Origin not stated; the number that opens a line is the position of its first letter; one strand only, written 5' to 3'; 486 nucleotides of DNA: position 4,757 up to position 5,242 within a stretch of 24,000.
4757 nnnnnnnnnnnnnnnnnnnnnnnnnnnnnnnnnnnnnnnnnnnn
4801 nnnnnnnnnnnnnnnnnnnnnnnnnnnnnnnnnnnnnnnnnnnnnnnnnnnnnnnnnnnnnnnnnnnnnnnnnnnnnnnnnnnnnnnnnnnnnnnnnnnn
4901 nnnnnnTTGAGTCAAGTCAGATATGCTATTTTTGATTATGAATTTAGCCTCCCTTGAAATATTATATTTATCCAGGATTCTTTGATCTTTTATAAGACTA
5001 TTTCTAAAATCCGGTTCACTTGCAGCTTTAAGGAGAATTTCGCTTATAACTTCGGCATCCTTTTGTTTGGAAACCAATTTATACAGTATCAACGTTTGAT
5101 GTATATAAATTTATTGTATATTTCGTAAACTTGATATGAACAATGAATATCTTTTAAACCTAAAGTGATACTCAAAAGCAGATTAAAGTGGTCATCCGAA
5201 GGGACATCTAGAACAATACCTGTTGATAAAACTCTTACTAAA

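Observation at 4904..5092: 62-aa ORF mimicking an NHLP leader but lacking a recognisable core peptide or Gly-Gly site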

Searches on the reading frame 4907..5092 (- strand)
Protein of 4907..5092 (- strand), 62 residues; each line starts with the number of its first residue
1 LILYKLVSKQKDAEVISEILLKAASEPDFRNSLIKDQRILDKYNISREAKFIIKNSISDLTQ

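Call 6: search_protein_families(library=pfam, proteins=[window:4907-5092:-], max_evalue=10)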
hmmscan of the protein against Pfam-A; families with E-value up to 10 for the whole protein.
seq(62 aa): 0 families

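Call 7: search_protein_families(library=ncbifam, proteins=[window:4907-5092:-], max_evalue=10)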
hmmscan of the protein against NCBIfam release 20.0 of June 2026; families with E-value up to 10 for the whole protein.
seq(62 aa): 0 families
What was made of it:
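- On NHLP leader peptide family (TIGR03793): The window copy gives no hit (call 7).
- Checked: The window's own copy gives no hit on its own (calls 6, 7).
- Tried and rejected: Pfam and NCBIfam gave nothing (calls 6, 7).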

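Call 8: find_homologous_proteins(query=window:4907-5092:-, max_evalue=10)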
Query seq(62 aa) (62 aa): 135 proteins with E <= 10 among 135 candidates; the best 120 are listed.
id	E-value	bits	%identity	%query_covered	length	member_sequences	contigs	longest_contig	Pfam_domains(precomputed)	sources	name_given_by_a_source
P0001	1.6e-28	114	94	100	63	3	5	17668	-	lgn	-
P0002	1.7e-17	79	73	98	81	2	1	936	-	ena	-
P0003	3.1e-17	78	74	97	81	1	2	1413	-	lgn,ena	-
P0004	3.3e-17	78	74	97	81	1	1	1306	-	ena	-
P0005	4.2e-17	78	71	98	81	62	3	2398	-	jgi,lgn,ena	jgi:hypothetical protein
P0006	4.3e-17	78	78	92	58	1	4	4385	-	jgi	jgi:hypothetical protein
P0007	6.1e-17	78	70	100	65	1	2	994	-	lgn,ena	-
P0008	6.1e-17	78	70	100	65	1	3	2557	-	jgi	-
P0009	6.6e-17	77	74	97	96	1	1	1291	-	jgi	jgi:hypothetical protein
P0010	7.9e-17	77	70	97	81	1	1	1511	-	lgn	-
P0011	7.9e-17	77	71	98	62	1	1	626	-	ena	-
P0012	1.1e-16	77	70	97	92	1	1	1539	-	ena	-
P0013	1.2e-16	77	72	97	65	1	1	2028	-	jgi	-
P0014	1.8e-16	76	72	92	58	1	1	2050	-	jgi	jgi:hypothetical protein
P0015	2.6e-16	76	76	92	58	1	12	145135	-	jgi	jgi:hypothetical protein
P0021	4.2e-16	75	77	89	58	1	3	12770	-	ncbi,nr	ncbi:MAG: hypothetical protein QN720_01410 [Nitrososphaeraceae archaeon]|nr:hypothetical protein [Ni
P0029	6.0e-16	74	72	92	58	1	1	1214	PF14407.12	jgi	-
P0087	1.1e-14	71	69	87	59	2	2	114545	-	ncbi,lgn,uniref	ncbi:hypothetical protein [Nitrososphaera sp.]|uniref:hypothetical protein n=1 Tax=Nitrososphaera sp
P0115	3.0e-12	63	66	89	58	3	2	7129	PF14407.12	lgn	-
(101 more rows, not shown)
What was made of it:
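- Checked: 135 homologs (call 8).
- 135 homologs, almost all 57-58 aa (call 8).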

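Call 11: find_encoding_contigs(protein=P0015, flank=8000, max_places=3)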
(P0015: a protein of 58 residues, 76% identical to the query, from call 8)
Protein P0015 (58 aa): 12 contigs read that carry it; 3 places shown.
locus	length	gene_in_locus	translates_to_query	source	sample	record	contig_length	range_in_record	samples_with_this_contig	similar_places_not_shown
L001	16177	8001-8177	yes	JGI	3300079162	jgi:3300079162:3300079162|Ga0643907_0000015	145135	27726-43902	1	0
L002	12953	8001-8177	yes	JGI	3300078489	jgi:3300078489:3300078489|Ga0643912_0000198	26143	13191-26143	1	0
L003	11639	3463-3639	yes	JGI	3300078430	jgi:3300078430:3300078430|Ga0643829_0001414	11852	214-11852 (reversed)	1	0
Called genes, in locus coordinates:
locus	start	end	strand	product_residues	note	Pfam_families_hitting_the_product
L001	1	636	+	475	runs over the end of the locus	PF03721:UDPG_MGDP_dh_N, PF00984:UDPG_MGDP_dh, PF03720:UDPG_MGDP_dh_C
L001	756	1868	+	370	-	PF01008:IF-2B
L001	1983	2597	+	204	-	PF01883:FeS_assembly_P, PF05402:PqqD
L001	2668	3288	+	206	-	-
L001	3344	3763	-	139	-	-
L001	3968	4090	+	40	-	-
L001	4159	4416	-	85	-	-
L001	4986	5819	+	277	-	PF02673:BacA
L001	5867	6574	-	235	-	PF07812:TfuA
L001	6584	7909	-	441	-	PF02624:YcaO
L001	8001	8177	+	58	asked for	-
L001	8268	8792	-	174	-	-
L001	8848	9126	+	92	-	PF13656:RNA_pol_L_2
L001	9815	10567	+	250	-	PF00705:PCNA_N, PF02144:Rad1, PF04139:Rad9 (weak), PF02747:PCNA_C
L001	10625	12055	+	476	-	PF00696:AA_kinase, PF13840:ACT_7, PF22468:ACT_9, PF01842:ACT (weak), PF13840:ACT_7, PF22468:ACT_9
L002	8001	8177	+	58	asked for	-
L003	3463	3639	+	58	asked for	-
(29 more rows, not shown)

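Call 12: find_encoding_contigs(protein=P0087, flank=8000, max_places=3)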
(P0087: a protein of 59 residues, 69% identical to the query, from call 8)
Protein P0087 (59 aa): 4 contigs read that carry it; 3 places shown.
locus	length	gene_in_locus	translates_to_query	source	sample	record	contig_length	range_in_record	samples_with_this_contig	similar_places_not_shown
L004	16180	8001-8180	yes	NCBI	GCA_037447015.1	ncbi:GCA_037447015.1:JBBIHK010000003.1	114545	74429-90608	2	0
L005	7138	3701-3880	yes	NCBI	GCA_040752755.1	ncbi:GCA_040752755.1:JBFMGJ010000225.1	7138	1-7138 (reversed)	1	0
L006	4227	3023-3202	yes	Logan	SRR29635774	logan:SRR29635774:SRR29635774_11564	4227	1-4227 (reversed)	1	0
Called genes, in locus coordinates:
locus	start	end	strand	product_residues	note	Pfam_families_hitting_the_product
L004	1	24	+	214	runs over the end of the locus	PF00753:Lactamase_B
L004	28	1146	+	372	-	PF02277:DBI_PRT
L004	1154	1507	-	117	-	-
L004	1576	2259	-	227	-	PF02245:Pur_DNA_glyco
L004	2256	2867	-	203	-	PF03167:UDG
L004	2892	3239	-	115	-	-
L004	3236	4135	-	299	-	PF13369:Transglut_core2, PF13371:TPR_9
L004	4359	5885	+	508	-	PF00909:Ammonium_transp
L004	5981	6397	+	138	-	-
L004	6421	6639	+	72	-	-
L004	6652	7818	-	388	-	PF00999:Na_H_Exchanger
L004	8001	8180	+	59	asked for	-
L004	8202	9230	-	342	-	PF07934:OGG_N, PF00730:HhH-GPD (weak)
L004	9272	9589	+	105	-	-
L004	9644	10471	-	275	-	PF00561:Abhydrolase_1, PF12146:Hydrolase_4, PF12697:Abhydrolase_6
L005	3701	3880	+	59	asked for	-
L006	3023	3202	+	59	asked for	-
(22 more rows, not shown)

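Call 15: find_related_loci(query=A1, collection=genome_contigs, flank=10000)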
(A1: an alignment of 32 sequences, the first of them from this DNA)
Query A1 (57 aa) in genome_contigs; peptide patterns used: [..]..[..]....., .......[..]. (x = any residue, [..] = any of these).
173 stretches matched a pattern; 143 encode a relative of the query (tblastn E <= 1e-3); the best 80 are kept; 80 distinct loci.
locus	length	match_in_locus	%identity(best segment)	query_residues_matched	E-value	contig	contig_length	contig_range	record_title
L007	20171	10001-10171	91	1-57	2e-29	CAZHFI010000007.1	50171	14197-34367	MAG TPA_asm: uncultured Nitrososphaeraceae archaeon isolate SRP173033_co3_198 genome assembly, contig: NODE_634_length_5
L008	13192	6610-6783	76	1-57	2e-22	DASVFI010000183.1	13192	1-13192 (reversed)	MAG TPA_asm: Nitrososphaeraceae archaeon isolate SMAG_U2085 k141_821579, whole genome shotgun sequence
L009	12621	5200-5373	74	1-57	5e-22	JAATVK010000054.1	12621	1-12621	Nitrososphaerales archaeon TH5894 k141_8133590, whole genome shotgun sequence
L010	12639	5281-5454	74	1-57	5e-22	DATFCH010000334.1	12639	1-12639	MAG TPA_asm: Nitrososphaeraceae archaeon isolate SMAG_U8549 k141_2163199, whole genome shotgun sequence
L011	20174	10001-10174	76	1-57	9e-22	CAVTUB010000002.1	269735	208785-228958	MAG: uncultured Nitrososphaerales archaeon isolate MFD05176.bin.3.288 genome assembly, contig: contig_27218, whole genom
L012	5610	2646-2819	76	1-57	9e-22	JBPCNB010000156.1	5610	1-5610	MAG: Nitrososphaeraceae archaeon isolate TH_ant_mag_119 S1Ck127_4619884_flag_1_multi_6.8107_len_5610, whole genome shotg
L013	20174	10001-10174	76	1-57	7e-22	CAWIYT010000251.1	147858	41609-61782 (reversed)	MAG: uncultured Nitrososphaerales archaeon isolate MFD05674.bin.1.171 genome assembly, contig: contig_19874, whole genom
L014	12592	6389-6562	74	1-57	7e-22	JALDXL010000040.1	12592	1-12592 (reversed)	MAG: Nitrososphaerales archaeon isolate MCT-CON-13 NODE_703_length_12592_cov_5.109436, whole genome shotgun sequence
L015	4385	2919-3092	71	1-57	8e-22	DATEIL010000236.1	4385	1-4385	MAG TPA_asm: Nitrososphaera sp. isolate SMAG_U8836 k141_1170907, whole genome shotgun sequence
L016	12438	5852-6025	72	1-57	2e-21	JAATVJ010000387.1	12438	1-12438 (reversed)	Nitrososphaerales archaeon TH1177 k141_58080268, whole genome shotgun sequence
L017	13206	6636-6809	72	1-57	2e-21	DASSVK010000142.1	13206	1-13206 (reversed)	MAG TPA_asm: Nitrososphaeraceae archaeon isolate SMAG_U594 k141_503998, whole genome shotgun sequence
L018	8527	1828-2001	72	1-57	2e-21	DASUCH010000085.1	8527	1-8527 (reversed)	MAG TPA_asm: Nitrososphaeraceae archaeon isolate SMAG_U2544 k141_16419, whole genome shotgun sequence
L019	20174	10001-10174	71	1-57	2e-21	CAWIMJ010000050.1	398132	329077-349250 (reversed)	MAG: uncultured Nitrososphaeraceae archaeon isolate MFD05088.bin.1.88 genome assembly, contig: contig_83493, whole genom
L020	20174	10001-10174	74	1-57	3e-21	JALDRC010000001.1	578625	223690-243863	MAG: Nitrososphaeraceae archaeon isolate RBC_AOA1 BC2.106.fa-1, whole genome shotgun sequence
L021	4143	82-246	76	4-57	4e-21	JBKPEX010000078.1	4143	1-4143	MAG: Thermoproteota archaeon isolate HAY_GS_MAG_00003 HAY_GS_000000158871, whole genome shotgun sequence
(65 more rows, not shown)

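Call 23: search_protein_representatives(alignment_id=A1)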
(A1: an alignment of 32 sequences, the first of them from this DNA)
Query: 32 sequences, 58 profile positions. Proteins with E-value up to 0.001 (for the whole library): 54; up to 1e-10: 17; up to 1e-30: 0. The best 54 are listed.
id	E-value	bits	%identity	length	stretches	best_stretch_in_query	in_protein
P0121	1.4e-30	120.7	-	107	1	1-58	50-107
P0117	5.3e-28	112.4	-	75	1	5-58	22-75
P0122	1.7e-27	110.8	-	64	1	3-58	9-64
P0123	5.1e-27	109.3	-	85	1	1-58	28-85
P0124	4.9e-24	99.7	-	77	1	3-58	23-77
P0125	9.9e-23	95.5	-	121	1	2-58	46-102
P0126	1.0e-22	95.5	-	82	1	2-56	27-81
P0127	2.2e-22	94.4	-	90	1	1-58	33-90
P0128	1.1e-17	79.4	-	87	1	14-58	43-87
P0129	1.3e-17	79.2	-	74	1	7-47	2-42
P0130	3.0e-16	74.8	-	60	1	1-46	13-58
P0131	8.8e-16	73.3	-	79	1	1-56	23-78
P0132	3.1e-15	71.5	-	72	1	1-51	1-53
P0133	1.6e-13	66.1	-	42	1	1-37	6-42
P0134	2.7e-12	62.1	-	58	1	1-34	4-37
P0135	4.0e-12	61.5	-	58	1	5-57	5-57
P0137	1.8e-09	53.1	-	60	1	3-56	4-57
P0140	2.1e-08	49.6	-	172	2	11-46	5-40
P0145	7.3e-08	47.9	-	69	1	9-57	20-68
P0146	1.9e-07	46.6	-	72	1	10-47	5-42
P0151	7.2e-06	41.5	-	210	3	1-40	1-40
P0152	1.1e-05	40.9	-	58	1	6-51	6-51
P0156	2.7e-05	39.7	-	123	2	14-43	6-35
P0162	2.1e-04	36.8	-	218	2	11-51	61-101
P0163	2.3e-04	36.7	-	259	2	2-38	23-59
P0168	2.6e-04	36.5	-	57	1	8-55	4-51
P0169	5.6e-04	35.5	-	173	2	10-42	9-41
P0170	6.1e-04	35.4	-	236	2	5-37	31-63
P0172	9.6e-04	34.7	-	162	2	5-45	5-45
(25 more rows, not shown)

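Call 24: predict_structure(alignment_id=A1)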
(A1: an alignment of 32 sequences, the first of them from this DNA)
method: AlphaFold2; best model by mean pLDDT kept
length: 57 residues; sequences in the alignment: 32
mean_pLDDT: 87.0   pTM: 0.69
mean pLDDT of the five models: 87.0, 86.9, 86.1, 85.7, 84.1
residues with pLDDT >= 90: 25; 70-90: 28; 50-70: 4; < 50: 0
segments of 3 or more residues with pLDDT < 50: none
pLDDT, mean of each block of 10 residues (from residue 1): 80 93 90 86 91 81
secondary structure, 60 per line:
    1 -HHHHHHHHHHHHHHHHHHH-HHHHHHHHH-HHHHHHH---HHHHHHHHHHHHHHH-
elements in order: H2-20 H22-30 H32-38 H42-56
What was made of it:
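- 4904..5077 (-): Coding sequence of the 57-aa NHLP-clan mini-protein (TTG start 5077..5075, TAG stop 4906..4904). Residues ~4-44 form the NHLP/nitrile-hydratase-alpha-like three-helix part. Residues ~42-57 form the family-specific helix 4 and the tail ...SISDLTQ. AF2 model has 4 helices, pLDDT 87: call 24.
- On NHLP leader peptide family (TIGR03793): The protein continues as helix 4 (call 24).
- On Os1348 family NHLP-clan protein (NF038399): The AF2 model has four helices at pLDDT 87 (call 24).
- The protein is predicted as a compact helical bundle including the tail (call 24). It folds as a complete four-helix domain (call 24).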

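Call 27: search_protein_families(library=ncbifam, proteins=[P0140, P0172, P0169, P0170, P0163, P0156, P0151, P0162, P0137, P0146], max_evalue=1)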
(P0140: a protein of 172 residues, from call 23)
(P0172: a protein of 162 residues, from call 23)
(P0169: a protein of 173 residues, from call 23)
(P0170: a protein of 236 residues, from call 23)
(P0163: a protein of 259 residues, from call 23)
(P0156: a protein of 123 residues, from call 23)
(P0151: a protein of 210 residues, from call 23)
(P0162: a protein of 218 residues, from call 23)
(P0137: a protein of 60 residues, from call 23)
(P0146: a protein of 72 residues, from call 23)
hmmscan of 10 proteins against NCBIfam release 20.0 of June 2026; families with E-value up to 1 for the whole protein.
P0140 (172 aa): 9 families
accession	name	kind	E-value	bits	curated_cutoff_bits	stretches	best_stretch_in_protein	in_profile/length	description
TIGR03793.1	leader_NHLP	domain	9.8e-33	111.9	50.9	2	80-152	7-77/77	NHLP leader peptide family RiPP precursor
TIGR01323.1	nitrile_alph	equivalog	5e-13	49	249.85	2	13-59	112-158/189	nitrile hydratase subunit alpha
NF038399.1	NH_RiPP_Os17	domain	4.6e-09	36.2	40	2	5-32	3-30/63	Os1348 family NHLP clan protein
TIGR03887.1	thiocyan_alph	equivalog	1.6e-07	31.3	291.45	2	14-58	124-168/200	thiocyanate hydrolase subunit gamma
TIGR03795.1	RNP_Burkhold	subfamily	8.2e-06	26.1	41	2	9-33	21-45/114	BMA_0021/BMA_0022 family TOMM bacteriocin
TIGR03898.1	lanti_MRSA_kill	subfamily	0.0007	19.5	23.5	0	9-25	2-18/44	mersacidin/lichenicidin family type 2 lantibiotic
TIGR04351.1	TOMM_nitrile_2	subfamily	0.0029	17.2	65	1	7-42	4-39/48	TIGR04351 family putative TOMM peptide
NF033431.1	cinnamycin_RiPP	subfamily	0.025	15.2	35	0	7-28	3-24/81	cinnamycin family lantibiotic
NF009396.0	PRK12756.1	subfamily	0.047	12.5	463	0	77-115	225-260/349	Trp-sensitive 3-deoxy-7-phosphoheptulonate synthase AroH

P0172 (162 aa): 8 families
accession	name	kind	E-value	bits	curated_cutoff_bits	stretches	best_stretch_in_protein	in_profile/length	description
TIGR03793.1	leader_NHLP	domain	7.4e-26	89.8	50.9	2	85-153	8-77/77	NHLP leader peptide family RiPP precursor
TIGR04351.1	TOMM_nitrile_2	subfamily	3.5e-14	52.1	65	2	13-47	4-38/48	TIGR04351 family putative TOMM peptide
TIGR01323.1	nitrile_alph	equivalog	6.2e-14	52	249.85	2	12-59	42-89/189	nitrile hydratase subunit alpha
NF038399.1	NH_RiPP_Os17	domain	2.1e-12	46.9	40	2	85-117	5-37/63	Os1348 family NHLP clan protein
TIGR03887.1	thiocyan_alph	equivalog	2.1e-06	27.7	291.45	1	12-152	44-187/200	thiocyanate hydrolase subunit gamma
TIGR03795.1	RNP_Burkhold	subfamily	8e-05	22.9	41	2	76-111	10-45/114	BMA_0021/BMA_0022 family TOMM bacteriocin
TIGR04517.1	rSAM_PoyD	subfamily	0.0055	15.7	325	1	86-118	7-39/446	radical SAM family RiPP maturation amino acid epimerase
TIGR03898.1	lanti_MRSA_kill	subfamily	0.39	10.7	23.5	0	17-28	4-15/44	mersacidin/lichenicidin family type 2 lantibiotic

P0169 (173 aa): 9 families
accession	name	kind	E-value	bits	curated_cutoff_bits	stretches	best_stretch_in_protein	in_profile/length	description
TIGR03793.1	leader_NHLP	domain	1.6e-29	101.6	50.9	2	87-160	3-75/77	NHLP leader peptide family RiPP precursor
TIGR01323.1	nitrile_alph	equivalog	3.8e-17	62.5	249.85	2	11-62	42-93/189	nitrile hydratase subunit alpha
TIGR04351.1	TOMM_nitrile_2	subfamily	1.8e-09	37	65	2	11-51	3-43/48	TIGR04351 family putative TOMM peptide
TIGR03887.1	thiocyan_alph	equivalog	1.5e-08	34.7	291.45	1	11-172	44-199/200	thiocyanate hydrolase subunit gamma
NF038399.1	NH_RiPP_Os17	domain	1e-07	31.9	40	1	16-43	9-36/63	Os1348 family NHLP clan protein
TIGR03795.1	RNP_Burkhold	subfamily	2.6e-07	30.9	41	2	3-55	11-63/114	BMA_0021/BMA_0022 family TOMM bacteriocin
TIGR04509.1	mod_pep_NH_fam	subfamily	0.0046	17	34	1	19-40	16-37/87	NHLP-related RiPP peptide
NF011351.0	PRK14769.1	subfamily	0.09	13.1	216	1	106-171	42-103/156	lipoprotein signal peptidase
NF033431.1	cinnamycin_RiPP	subfamily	0.12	13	35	0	12-32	3-23/81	cinnamycin family lantibiotic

P0170 (236 aa): 3 families
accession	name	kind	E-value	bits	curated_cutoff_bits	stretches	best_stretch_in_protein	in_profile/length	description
TIGR03793.1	leader_NHLP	domain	2e-10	40.4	50.9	2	34-100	3-62/77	NHLP leader peptide family RiPP precursor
NF038399.1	NH_RiPP_Os17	domain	0.00025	21.1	40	1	39-63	5-29/63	Os1348 family NHLP clan protein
TIGR01323.1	nitrile_alph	equivalog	0.12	11.9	249.85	1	39-96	43-93/189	nitrile hydratase subunit alpha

P0163 (259 aa): 10 families
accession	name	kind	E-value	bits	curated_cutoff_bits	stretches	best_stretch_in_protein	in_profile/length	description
TIGR03793.1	leader_NHLP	domain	1.1e-24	86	50.9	2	29-86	3-60/77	NHLP leader peptide family RiPP precursor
TIGR00377.1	ant_ant_sig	superfamily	2.9e-13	49.6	53.45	1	169-258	6-101/108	anti-sigma factor antagonist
NF038399.1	NH_RiPP_Os17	domain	2.5e-12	46.7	40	2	32-64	3-35/63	Os1348 family NHLP clan protein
TIGR01323.1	nitrile_alph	equivalog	6.1e-10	38.9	249.85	1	21-156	31-158/189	nitrile hydratase subunit alpha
TIGR02886.1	spore_II_AA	equivalog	1.1e-09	38.2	114.75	1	173-257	7-96/106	anti-sigma F factor antagonist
TIGR03887.1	thiocyan_alph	equivalog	3.8e-06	26.9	291.45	2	40-97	123-176/200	thiocyanate hydrolase subunit gamma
TIGR04509.1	mod_pep_NH_fam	subfamily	6.2e-05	23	34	1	30-62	5-37/87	NHLP-related RiPP peptide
NF033431.1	cinnamycin_RiPP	subfamily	0.00011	22.8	35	1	104-125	3-24/81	cinnamycin family lantibiotic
NF033618.0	mlaB_1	equivalog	0.0016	18.8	90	1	177-251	11-86/94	lipid asymmetry maintenance protein MlaB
TIGR04351.1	TOMM_nitrile_2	subfamily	0.0016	17.9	65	1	34-69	4-39/48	TIGR04351 family putative TOMM peptide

P0156 (123 aa): 6 families
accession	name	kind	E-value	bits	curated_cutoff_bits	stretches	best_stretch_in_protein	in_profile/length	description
TIGR03793.1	leader_NHLP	domain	2.7e-17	62.4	50.9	2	4-62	7-65/77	NHLP leader peptide family RiPP precursor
TIGR01323.1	nitrile_alph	equivalog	9.4e-11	41.6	249.85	2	13-58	114-159/189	nitrile hydratase subunit alpha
TIGR03887.1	thiocyan_alph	equivalog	4.3e-07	29.9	291.45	1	12-60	124-172/200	thiocyanate hydrolase subunit gamma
NF038399.1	NH_RiPP_Os17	domain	5.7e-06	26.3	40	1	3-35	3-35/63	Os1348 family NHLP clan protein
TIGR04351.1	TOMM_nitrile_2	subfamily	7.6e-05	22.2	65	1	3-44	2-43/48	TIGR04351 family putative TOMM peptide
NF033431.1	cinnamycin_RiPP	subfamily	0.016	15.8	35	0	81-107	2-28/81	cinnamycin family lantibiotic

P0151 (210 aa): 10 families
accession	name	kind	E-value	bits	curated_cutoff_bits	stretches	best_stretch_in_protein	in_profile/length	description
TIGR03793.1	leader_NHLP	domain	1.1e-21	76.4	50.9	3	9-42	4-37/77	NHLP leader peptide family RiPP precursor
NF038399.1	NH_RiPP_Os17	domain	8.6e-18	64.2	40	3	11-41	3-33/63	Os1348 family NHLP clan protein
TIGR04351.1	TOMM_nitrile_2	subfamily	2.9e-12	46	65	3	80-112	2-34/48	TIGR04351 family putative TOMM peptide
TIGR04509.1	mod_pep_NH_fam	subfamily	1.6e-08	34.5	34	2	6-61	2-57/87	NHLP-related RiPP peptide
NF033431.1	cinnamycin_RiPP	subfamily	3.4e-06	27.6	35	0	12-34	2-24/81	cinnamycin family lantibiotic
TIGR03795.1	RNP_Burkhold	subfamily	3.2e-05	24.2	41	0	15-39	21-45/114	BMA_0021/BMA_0022 family TOMM bacteriocin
TIGR04517.1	rSAM_PoyD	subfamily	0.00014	20.9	325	0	18-64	11-54/446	radical SAM family RiPP maturation amino acid epimerase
TIGR01323.1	nitrile_alph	equivalog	0.00018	21.1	249.85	1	14-44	44-74/189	nitrile hydratase subunit alpha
TIGR03887.1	thiocyan_alph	equivalog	0.0061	16.4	291.45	0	16-42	120-146/200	thiocyanate hydrolase subunit gamma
NF001095.0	PRK00124.1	equivalog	0.0092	15.8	139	1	81-159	66-138/150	YaiI/YqxD family protein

P0162 (218 aa): 7 families
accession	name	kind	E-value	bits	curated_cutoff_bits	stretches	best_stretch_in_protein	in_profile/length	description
NF038399.1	NH_RiPP_Os17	domain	1.7e-12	47.2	40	2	67-101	9-45/63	Os1348 family NHLP clan protein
TIGR03793.1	leader_NHLP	domain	5.9e-05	22.8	50.9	2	149-175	7-33/77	NHLP leader peptide family RiPP precursor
TIGR01323.1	nitrile_alph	equivalog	0.00065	19.3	249.85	1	149-176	42-69/189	nitrile hydratase subunit alpha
TIGR04509.1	mod_pep_NH_fam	subfamily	0.00067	19.7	34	1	155-179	14-38/87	NHLP-related RiPP peptide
TIGR03795.1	RNP_Burkhold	subfamily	0.023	15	41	0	66-89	22-45/114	BMA_0021/BMA_0022 family TOMM bacteriocin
TIGR04351.1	TOMM_nitrile_2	subfamily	0.042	13.4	65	0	60-87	1-28/48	TIGR04351 family putative TOMM peptide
TIGR03887.1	thiocyan_alph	equivalog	0.096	12.5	291.45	0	59-88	41-70/200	thiocyanate hydrolase subunit gamma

P0137 (60 aa): 6 families
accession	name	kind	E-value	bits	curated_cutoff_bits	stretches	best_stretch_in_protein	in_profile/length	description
NF038399.1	NH_RiPP_Os17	domain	0.0017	18.4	40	1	11-48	2-41/63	Os1348 family NHLP clan protein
TIGR01323.1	nitrile_alph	equivalog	0.0028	17.2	249.85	1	11-48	40-77/189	nitrile hydratase subunit alpha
NF033431.1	cinnamycin_RiPP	subfamily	0.01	16.4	35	1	13-56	2-41/81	cinnamycin family lantibiotic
TIGR03793.1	leader_NHLP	domain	0.017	15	50.9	1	12-39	6-33/77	NHLP leader peptide family RiPP precursor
NF045727.1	GSU3529_fam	subfamily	0.061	13.6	44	1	10-60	3-56/78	GSU3529 family protein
NF058678.1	EncB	exception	0.15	12.2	210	1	7-58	21-73/160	encapsulin nanocompartment ferritin-like cargo protein EncB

P0146 (72 aa): 8 families
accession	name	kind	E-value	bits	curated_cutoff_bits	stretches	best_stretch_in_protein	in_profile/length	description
NF038399.1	NH_RiPP_Os17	domain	4.2e-13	49.2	40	1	6-55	3-54/63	Os1348 family NHLP clan protein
TIGR03793.1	leader_NHLP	domain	6.4e-05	22.7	50.9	1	5-33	5-33/77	NHLP leader peptide family RiPP precursor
TIGR01323.1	nitrile_alph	equivalog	0.0016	18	249.85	1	8-51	43-86/189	nitrile hydratase subunit alpha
NF033431.1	cinnamycin_RiPP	subfamily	0.0023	18.5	35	1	8-51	3-42/81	cinnamycin family lantibiotic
TIGR04509.1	mod_pep_NH_fam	subfamily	0.0023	18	34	1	1-42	2-43/87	NHLP-related RiPP peptide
NF009904.0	PRK13367.1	equivalog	0.018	14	412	1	15-51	329-365/426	gallate dioxygenase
TIGR04351.1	TOMM_nitrile_2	subfamily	0.079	12.5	65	1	8-36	4-32/48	TIGR04351 family putative TOMM peptide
NF009919.0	PRK13379.1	equivalog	0.17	12.2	141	1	18-48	39-69/119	protocatechuate 4,5-dioxygenase subunit alpha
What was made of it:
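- On NHLP leader peptide family (TIGR03793): A profile of the family finds bona fide NHLP proteins (calls 23, 27).
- Examples are P0140 at E 2.1e-8 and P0151, P0156, P0163, P0169 and P0172 (calls 23, 27).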
